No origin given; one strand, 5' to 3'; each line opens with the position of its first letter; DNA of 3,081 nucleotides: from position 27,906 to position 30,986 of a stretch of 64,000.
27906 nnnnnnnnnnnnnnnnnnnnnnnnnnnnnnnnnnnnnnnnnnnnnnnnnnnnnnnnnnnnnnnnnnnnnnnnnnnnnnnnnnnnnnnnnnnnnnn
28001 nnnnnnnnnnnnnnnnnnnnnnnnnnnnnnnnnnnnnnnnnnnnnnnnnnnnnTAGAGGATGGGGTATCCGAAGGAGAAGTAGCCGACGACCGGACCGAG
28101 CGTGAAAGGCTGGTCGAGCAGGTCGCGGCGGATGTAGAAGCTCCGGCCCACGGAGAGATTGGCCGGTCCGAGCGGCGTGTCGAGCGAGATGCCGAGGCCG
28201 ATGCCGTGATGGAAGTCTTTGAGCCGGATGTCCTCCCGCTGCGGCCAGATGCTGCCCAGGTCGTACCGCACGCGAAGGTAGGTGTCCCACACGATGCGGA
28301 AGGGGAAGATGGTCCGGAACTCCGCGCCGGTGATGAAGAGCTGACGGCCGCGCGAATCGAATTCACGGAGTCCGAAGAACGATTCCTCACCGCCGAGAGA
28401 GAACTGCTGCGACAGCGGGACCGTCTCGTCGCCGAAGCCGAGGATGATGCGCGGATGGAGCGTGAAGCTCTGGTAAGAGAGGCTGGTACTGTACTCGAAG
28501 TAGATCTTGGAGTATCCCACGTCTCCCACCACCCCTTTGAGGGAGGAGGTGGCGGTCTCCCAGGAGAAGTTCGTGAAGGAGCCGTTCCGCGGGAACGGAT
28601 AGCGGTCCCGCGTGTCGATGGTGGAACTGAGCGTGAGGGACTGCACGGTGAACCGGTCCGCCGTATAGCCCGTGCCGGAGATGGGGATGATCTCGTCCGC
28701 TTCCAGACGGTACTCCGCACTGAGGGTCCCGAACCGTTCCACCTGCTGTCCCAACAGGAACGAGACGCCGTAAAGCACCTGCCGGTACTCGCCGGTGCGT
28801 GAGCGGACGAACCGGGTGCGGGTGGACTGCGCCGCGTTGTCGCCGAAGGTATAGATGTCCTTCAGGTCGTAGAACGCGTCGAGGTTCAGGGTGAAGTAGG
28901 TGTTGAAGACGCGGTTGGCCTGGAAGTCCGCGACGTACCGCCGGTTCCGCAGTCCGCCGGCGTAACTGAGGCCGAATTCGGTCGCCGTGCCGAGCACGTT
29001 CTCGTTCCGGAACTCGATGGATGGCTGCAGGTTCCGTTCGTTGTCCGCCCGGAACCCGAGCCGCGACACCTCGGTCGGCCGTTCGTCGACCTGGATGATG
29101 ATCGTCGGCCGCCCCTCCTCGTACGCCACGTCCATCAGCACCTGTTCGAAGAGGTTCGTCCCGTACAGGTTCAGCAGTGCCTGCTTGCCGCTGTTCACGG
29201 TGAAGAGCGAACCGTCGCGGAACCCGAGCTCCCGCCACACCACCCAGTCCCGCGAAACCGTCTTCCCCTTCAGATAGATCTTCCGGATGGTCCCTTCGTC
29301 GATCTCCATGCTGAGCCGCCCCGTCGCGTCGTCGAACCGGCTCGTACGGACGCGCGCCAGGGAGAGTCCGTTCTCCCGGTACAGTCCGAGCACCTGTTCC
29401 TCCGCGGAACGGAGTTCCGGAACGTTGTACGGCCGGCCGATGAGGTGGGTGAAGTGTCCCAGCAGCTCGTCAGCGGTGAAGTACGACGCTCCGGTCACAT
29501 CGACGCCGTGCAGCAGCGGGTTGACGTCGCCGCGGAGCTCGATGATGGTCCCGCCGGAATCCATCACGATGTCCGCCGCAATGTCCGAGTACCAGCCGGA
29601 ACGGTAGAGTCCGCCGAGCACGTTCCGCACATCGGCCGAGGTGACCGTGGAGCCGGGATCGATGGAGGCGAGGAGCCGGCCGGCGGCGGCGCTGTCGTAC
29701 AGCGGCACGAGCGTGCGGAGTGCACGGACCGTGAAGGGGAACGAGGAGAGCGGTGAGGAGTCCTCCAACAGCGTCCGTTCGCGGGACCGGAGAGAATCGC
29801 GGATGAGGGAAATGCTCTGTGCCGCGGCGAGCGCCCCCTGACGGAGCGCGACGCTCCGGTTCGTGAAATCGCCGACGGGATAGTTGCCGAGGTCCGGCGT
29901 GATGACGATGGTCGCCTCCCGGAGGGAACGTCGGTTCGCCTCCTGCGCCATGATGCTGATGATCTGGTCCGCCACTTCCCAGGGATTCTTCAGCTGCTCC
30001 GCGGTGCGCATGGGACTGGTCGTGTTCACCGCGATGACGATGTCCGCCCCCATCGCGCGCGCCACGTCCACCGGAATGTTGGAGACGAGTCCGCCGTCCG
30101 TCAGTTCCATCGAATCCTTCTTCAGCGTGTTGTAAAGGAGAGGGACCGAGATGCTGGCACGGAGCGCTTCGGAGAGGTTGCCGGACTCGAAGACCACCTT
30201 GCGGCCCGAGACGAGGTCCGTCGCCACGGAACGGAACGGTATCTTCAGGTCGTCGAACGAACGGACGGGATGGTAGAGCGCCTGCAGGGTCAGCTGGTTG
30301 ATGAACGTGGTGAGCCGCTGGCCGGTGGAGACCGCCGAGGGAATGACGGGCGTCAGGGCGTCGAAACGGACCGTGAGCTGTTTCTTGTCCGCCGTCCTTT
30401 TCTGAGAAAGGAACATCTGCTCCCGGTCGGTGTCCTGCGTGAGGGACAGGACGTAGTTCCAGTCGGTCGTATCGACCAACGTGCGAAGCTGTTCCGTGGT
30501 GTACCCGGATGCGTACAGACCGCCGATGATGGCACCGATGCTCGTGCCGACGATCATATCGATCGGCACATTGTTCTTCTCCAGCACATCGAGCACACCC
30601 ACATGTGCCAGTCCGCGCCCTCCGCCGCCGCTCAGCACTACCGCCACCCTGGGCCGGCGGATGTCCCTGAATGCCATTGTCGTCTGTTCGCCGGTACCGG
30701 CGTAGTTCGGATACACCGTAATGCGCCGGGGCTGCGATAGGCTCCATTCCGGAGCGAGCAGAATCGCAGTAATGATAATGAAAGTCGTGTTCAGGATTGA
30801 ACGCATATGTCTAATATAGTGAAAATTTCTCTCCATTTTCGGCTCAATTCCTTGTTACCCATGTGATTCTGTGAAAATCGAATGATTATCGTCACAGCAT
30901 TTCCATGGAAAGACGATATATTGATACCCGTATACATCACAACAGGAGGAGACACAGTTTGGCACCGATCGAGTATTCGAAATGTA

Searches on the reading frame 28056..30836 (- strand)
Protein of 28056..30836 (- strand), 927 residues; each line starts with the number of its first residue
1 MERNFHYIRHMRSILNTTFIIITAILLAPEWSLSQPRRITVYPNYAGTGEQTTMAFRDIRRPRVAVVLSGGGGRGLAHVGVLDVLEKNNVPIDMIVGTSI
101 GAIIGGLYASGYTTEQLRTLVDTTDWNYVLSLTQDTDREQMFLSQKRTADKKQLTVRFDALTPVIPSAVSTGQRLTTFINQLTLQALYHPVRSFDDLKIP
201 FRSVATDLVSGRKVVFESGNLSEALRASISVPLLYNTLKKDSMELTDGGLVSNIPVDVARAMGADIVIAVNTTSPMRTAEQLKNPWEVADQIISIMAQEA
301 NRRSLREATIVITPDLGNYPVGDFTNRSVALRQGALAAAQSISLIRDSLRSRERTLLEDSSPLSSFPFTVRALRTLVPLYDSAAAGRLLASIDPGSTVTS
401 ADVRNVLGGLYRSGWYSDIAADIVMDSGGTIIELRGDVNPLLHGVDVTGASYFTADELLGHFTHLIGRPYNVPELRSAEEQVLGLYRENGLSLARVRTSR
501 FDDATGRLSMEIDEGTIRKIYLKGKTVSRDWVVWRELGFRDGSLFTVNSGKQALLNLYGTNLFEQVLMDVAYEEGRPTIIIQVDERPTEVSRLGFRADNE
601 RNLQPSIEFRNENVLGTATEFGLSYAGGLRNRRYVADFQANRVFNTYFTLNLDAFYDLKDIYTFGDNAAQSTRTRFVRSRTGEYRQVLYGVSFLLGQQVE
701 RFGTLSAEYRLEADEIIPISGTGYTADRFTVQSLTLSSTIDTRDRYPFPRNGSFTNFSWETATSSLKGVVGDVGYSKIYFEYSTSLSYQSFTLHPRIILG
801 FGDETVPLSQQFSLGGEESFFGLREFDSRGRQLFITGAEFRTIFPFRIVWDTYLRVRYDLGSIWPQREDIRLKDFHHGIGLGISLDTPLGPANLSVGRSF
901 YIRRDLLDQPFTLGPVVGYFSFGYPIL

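Call 59: search_protein_families(library=pfam, proteins=[window:28056-30836:-], max_evalue=0.00001)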
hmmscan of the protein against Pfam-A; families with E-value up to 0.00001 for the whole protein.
window:28056-30836:- (927 aa): 3 families
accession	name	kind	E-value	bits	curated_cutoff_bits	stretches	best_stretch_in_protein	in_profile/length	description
PF01734.28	Patatin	-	2.9e-28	99.8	27.7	1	66-259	1-190/191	Patatin-like phospholipase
PF01103.29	Omp85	-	5.3e-19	69.3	24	1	613-900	1-306/325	Omp85 superfamily domain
PF07244.20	POTRA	-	3.9e-06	27.9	21.3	0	443-515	4-79/79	Surface antigen variable number repeat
